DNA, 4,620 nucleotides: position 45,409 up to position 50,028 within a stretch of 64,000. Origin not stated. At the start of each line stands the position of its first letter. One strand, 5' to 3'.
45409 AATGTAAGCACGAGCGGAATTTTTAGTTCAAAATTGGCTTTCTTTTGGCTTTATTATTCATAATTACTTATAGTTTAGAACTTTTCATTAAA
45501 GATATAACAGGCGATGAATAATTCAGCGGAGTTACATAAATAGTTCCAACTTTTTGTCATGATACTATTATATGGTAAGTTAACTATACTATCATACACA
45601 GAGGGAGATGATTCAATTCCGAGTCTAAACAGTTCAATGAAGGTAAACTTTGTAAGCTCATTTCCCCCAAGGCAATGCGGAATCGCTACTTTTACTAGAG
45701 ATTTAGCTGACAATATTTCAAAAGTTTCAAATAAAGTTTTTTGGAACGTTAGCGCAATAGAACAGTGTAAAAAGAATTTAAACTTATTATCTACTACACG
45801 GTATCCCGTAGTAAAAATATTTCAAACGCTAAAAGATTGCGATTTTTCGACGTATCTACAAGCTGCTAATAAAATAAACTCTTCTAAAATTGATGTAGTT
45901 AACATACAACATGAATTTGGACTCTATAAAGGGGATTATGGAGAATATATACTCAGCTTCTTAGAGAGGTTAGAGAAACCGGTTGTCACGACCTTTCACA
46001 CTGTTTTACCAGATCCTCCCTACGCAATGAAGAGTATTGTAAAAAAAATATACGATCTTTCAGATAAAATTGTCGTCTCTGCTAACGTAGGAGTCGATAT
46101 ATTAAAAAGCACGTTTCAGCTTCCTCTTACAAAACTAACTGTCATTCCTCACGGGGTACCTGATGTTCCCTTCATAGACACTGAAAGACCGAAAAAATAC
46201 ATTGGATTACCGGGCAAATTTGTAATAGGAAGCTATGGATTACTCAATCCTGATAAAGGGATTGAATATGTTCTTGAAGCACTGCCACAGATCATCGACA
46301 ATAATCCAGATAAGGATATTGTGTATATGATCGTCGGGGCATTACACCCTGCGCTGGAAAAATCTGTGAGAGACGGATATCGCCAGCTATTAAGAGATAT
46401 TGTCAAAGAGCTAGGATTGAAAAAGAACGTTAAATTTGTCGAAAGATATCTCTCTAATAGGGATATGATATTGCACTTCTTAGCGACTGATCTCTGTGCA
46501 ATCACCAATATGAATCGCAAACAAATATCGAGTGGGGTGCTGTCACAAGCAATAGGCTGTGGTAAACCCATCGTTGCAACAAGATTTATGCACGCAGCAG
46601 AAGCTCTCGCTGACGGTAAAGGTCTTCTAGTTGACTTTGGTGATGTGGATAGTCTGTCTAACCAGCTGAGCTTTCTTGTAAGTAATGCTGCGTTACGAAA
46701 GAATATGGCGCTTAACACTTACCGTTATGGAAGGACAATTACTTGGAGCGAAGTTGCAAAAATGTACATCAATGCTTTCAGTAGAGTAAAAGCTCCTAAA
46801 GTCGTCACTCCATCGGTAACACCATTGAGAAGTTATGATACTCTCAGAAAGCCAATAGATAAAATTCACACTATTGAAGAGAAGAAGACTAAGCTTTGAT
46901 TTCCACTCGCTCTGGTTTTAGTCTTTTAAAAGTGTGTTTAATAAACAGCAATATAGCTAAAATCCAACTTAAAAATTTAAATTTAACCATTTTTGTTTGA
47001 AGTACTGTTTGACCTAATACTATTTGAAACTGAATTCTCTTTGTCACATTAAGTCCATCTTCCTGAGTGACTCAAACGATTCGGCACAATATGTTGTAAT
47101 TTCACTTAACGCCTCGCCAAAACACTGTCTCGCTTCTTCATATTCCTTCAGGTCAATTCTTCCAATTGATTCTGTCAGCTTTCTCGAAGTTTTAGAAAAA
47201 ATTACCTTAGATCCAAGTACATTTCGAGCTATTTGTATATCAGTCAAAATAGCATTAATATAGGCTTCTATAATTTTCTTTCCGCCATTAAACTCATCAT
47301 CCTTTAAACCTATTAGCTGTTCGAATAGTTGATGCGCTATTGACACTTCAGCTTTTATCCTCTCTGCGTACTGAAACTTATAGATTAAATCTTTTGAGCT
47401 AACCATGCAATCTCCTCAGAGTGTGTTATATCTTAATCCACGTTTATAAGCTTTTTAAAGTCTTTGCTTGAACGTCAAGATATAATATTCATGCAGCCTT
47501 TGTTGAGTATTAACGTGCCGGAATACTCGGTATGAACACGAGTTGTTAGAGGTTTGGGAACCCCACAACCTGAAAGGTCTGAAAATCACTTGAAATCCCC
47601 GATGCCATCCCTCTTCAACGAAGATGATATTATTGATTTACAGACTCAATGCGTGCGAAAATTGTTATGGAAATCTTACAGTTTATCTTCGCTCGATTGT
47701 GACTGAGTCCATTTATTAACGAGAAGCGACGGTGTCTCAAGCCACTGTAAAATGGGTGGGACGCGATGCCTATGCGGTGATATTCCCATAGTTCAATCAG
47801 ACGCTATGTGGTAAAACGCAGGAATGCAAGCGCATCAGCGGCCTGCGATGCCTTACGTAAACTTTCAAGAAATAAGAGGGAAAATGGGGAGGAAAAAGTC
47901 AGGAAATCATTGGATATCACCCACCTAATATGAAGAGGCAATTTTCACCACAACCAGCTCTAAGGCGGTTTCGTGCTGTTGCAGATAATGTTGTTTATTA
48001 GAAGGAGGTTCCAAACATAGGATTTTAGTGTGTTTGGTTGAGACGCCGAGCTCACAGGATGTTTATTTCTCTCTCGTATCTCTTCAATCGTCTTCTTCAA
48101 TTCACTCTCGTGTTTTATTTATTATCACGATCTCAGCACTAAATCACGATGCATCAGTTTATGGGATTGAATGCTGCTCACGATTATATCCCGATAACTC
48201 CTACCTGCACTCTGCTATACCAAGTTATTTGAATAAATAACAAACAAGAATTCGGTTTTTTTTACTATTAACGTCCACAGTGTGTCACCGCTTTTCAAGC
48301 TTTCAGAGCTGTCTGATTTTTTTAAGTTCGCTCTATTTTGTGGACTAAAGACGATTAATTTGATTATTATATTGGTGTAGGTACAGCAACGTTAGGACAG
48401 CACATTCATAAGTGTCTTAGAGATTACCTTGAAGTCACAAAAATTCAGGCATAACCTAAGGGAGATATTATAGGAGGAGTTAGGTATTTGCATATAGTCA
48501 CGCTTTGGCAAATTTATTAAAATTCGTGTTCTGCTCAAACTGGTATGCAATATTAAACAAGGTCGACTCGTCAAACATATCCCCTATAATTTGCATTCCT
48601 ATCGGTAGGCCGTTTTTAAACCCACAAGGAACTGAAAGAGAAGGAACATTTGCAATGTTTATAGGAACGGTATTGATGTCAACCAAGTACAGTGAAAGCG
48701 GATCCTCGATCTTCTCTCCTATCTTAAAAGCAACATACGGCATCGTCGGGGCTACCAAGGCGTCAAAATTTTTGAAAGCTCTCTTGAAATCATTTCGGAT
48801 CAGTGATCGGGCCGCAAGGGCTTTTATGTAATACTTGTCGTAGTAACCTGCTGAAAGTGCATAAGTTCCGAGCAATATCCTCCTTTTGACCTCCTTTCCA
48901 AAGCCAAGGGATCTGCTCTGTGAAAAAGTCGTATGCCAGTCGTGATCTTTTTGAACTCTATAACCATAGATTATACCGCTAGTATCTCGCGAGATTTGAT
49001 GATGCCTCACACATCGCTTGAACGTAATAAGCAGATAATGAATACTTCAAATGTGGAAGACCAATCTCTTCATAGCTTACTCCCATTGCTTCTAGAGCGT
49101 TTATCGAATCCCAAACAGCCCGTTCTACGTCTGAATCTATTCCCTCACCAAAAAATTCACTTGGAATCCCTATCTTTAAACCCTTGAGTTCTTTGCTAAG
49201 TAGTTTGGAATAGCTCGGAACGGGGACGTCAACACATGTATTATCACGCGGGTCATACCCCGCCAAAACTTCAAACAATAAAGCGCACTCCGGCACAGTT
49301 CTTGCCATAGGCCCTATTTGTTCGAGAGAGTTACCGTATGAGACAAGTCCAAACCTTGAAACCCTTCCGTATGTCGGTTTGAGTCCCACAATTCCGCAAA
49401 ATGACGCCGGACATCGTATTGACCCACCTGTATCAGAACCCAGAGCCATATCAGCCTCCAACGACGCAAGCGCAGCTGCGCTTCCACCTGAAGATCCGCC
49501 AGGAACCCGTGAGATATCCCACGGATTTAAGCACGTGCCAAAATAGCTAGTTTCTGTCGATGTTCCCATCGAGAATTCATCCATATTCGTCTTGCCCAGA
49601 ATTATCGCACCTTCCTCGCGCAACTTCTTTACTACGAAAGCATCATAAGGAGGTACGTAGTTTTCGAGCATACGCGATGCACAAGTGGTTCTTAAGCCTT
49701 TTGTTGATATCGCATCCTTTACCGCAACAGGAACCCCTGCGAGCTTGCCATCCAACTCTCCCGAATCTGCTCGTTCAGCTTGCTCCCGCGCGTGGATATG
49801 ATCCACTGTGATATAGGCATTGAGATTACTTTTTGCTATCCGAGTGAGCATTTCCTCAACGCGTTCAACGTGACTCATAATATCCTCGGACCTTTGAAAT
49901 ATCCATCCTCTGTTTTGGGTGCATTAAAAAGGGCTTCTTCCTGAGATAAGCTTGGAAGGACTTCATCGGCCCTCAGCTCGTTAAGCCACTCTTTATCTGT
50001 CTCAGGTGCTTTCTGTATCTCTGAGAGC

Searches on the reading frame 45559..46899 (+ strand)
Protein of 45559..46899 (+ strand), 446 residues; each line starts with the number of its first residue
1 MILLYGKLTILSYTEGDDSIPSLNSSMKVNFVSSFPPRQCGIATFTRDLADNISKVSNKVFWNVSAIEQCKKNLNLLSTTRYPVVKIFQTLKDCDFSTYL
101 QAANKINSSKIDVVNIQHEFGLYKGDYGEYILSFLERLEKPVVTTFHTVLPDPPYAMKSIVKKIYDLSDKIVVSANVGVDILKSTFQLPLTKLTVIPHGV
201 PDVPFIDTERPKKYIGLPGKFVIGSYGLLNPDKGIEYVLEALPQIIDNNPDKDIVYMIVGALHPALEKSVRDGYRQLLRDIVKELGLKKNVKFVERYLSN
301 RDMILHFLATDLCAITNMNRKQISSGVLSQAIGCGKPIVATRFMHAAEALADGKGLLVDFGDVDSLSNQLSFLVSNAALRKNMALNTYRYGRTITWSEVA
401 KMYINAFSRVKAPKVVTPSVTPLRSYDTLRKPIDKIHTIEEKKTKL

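Call 56: search_protein_families(library=pfam, max_evalue=0.00001, proteins=[window:45559-46899:+])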
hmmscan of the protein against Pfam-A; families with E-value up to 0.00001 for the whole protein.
window:45559-46899:+ (446 aa): 3 families
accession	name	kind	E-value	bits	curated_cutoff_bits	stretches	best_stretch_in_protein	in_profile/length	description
PF00534.26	Glycos_transf_1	-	1.4e-17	64.2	26.4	1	218-388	13-170/172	Glycosyl transferases group 1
PF13692.12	Glyco_trans_1_4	-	2.1e-15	57.7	27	1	221-376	2-142/142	Glycosyl transferases group 1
PF13439.12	Glyco_transf_4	-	9.9e-09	35.9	28.5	1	95-200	57-166/170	Glycosyltransferase Family 4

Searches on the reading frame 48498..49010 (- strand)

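Call 57: search_protein_families(library=pfam, max_evalue=0.00001, proteins=[window:48498-49010:-])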
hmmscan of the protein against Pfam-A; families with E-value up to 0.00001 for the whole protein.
window:48498-49010:- (170 aa): 1 family
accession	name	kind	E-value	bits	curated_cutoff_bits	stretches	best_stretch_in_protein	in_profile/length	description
PF01425.27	Amidase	-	1e-34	120.8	27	1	19-151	306-444/445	Amidase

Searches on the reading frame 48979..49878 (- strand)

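Call 56: search_protein_families(library=pfam, max_evalue=0.00001, proteins=[window:48979-49878:-])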
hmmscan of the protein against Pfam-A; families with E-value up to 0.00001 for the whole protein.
window:48979-49878:- (299 aa): 1 family
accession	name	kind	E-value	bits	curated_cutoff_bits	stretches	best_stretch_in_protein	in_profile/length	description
PF01425.27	Amidase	-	1.7e-112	377.1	27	1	6-299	2-302/445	Amidase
